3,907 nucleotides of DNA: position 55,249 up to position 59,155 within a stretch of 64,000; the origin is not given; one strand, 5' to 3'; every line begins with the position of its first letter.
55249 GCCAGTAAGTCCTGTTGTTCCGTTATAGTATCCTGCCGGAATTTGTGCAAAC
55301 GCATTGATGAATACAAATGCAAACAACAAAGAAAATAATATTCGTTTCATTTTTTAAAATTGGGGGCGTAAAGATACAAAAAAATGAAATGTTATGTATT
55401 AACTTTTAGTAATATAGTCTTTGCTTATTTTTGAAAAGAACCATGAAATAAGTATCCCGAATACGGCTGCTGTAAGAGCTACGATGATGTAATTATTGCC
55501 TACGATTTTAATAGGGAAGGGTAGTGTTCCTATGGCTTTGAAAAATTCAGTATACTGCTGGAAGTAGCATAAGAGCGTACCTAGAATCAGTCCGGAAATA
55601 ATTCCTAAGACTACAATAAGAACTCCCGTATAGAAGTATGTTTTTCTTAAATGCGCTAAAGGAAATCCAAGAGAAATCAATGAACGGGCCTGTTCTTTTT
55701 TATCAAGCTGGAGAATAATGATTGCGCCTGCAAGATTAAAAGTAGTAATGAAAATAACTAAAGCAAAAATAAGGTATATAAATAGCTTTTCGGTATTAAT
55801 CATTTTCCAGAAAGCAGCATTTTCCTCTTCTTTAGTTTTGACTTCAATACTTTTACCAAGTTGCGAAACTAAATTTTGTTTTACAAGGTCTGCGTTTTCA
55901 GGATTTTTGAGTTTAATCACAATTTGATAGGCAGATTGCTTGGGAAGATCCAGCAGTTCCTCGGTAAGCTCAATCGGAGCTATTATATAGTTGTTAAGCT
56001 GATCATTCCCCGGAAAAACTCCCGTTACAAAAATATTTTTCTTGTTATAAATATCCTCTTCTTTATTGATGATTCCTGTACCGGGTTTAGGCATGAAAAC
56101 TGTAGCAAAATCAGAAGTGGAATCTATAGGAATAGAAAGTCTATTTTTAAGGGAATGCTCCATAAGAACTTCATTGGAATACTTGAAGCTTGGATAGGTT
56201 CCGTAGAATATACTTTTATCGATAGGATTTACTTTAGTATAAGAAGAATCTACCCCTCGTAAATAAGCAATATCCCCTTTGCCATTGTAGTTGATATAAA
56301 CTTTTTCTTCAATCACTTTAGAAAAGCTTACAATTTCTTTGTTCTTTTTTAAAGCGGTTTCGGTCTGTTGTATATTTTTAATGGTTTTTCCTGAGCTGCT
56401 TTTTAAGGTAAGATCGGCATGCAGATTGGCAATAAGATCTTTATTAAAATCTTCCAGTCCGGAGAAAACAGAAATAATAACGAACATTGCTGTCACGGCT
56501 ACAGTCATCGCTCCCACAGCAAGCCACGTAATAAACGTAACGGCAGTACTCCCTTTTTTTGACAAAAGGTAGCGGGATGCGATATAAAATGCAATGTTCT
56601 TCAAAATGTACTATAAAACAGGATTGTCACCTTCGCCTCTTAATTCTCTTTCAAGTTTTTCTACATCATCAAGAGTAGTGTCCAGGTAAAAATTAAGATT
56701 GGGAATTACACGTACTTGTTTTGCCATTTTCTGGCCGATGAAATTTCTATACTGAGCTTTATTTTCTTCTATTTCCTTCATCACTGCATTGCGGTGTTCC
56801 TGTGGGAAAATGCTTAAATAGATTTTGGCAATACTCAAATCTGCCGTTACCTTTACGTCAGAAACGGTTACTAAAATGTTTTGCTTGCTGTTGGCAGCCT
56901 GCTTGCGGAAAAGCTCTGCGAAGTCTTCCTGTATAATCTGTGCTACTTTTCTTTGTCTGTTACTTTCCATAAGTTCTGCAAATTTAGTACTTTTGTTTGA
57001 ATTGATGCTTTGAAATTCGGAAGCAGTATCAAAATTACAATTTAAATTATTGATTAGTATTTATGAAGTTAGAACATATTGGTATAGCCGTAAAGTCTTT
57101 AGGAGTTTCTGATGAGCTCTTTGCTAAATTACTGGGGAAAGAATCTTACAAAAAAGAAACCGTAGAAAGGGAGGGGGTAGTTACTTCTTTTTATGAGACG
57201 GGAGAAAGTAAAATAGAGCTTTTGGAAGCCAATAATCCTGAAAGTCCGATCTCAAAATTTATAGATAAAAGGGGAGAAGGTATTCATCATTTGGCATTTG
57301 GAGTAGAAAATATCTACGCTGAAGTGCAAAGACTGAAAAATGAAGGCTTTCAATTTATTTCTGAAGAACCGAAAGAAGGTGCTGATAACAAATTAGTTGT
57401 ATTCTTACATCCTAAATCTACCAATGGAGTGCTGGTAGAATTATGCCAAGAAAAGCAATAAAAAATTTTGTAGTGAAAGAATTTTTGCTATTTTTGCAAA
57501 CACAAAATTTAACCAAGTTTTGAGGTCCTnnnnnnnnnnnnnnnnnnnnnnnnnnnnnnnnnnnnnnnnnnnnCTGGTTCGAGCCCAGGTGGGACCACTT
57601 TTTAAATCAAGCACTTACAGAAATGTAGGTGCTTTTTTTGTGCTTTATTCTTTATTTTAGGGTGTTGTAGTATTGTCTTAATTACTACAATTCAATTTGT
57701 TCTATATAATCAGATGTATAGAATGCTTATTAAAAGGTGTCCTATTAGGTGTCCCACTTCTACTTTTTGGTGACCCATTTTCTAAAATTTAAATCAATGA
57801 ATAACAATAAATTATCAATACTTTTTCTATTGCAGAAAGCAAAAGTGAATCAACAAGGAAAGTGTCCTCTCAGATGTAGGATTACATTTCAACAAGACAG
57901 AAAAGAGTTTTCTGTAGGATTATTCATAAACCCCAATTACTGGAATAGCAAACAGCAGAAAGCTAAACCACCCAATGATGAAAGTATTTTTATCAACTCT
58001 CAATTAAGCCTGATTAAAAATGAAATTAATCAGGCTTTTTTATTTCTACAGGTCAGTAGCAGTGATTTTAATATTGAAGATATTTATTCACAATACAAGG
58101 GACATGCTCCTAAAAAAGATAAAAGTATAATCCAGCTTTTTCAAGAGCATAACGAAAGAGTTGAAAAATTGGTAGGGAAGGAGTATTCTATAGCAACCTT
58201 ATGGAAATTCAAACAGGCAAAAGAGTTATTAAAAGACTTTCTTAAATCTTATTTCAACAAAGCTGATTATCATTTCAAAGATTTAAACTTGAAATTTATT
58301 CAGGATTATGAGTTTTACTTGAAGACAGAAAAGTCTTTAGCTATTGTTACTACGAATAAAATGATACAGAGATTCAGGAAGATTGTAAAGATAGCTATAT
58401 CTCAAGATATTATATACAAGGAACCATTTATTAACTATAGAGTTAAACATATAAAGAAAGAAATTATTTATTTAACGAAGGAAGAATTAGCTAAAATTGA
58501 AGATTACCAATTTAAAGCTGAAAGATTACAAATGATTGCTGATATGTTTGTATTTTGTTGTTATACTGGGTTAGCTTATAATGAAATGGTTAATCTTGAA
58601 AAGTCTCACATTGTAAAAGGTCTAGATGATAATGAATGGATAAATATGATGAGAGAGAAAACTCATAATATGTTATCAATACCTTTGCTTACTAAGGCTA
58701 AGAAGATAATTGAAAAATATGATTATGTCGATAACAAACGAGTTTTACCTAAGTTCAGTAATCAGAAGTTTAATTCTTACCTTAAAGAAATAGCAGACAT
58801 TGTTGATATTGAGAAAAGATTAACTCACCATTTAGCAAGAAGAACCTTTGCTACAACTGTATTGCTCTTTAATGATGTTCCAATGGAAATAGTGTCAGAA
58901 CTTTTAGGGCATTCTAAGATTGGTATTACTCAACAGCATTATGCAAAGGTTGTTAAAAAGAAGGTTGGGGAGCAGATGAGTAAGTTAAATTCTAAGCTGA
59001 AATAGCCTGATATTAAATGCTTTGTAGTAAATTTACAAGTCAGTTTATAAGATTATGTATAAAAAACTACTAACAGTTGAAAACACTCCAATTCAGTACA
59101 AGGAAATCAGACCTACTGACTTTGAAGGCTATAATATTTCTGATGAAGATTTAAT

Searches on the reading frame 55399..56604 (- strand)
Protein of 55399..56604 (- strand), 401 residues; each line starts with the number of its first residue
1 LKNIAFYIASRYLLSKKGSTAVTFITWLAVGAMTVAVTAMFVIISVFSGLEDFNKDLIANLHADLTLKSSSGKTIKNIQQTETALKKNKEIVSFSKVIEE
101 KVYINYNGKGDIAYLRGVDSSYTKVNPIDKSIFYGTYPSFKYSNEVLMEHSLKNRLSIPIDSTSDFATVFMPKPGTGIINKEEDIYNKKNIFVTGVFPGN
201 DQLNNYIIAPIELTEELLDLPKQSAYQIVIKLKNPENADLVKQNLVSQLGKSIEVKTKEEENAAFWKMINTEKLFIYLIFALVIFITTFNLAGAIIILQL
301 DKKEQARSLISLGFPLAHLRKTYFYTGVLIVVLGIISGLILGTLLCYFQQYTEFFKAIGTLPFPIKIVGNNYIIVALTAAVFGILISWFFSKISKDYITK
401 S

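Call 74: search_protein_families(library=pfam, proteins=[window:55399-56604:-], max_evalue=0.00001)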
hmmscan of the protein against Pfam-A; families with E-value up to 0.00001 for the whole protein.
window:55399-56604:- (401 aa): 2 families
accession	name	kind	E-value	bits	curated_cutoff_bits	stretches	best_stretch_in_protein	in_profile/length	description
PF12704.14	MacB_PCD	-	5e-11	43.7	27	1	26-245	1-204/207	MacB-like periplasmic core domain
PF02687.27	FtsX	-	2.5e-07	31.2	25.5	1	278-392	2-113/120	FtsX-like permease C-terminal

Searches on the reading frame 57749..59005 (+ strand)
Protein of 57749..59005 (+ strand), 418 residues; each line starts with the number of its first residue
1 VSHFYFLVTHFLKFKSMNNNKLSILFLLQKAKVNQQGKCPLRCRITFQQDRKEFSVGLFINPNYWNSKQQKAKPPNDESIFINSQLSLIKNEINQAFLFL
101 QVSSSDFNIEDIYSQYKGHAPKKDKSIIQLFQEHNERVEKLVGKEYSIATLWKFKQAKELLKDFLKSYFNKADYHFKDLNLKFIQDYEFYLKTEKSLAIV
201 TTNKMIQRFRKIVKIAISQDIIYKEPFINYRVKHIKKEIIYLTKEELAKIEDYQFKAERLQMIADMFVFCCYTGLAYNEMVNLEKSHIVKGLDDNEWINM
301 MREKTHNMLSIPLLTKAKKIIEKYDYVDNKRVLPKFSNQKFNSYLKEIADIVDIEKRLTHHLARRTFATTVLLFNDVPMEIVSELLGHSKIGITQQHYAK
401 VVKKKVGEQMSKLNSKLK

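Call 74: search_protein_families(library=pfam, proteins=[window:57749-59005:+], max_evalue=0.00001)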
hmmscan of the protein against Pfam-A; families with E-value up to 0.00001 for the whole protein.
window:57749-59005:+ (418 aa): 3 families
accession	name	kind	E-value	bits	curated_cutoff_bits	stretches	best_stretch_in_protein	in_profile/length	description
PF13102.12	Phage_int_SAM_5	-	2e-14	54.2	22.3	1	127-232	2-98/98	Phage integrase SAM-like domain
PF00589.27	Phage_integrase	-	3.7e-13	50.1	27.1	1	245-403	6-170/172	Phage integrase family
PF17293.8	Arm-DNA-bind_5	-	1.2e-12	48.6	22.6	1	26-112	1-86/87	Arm DNA-binding domain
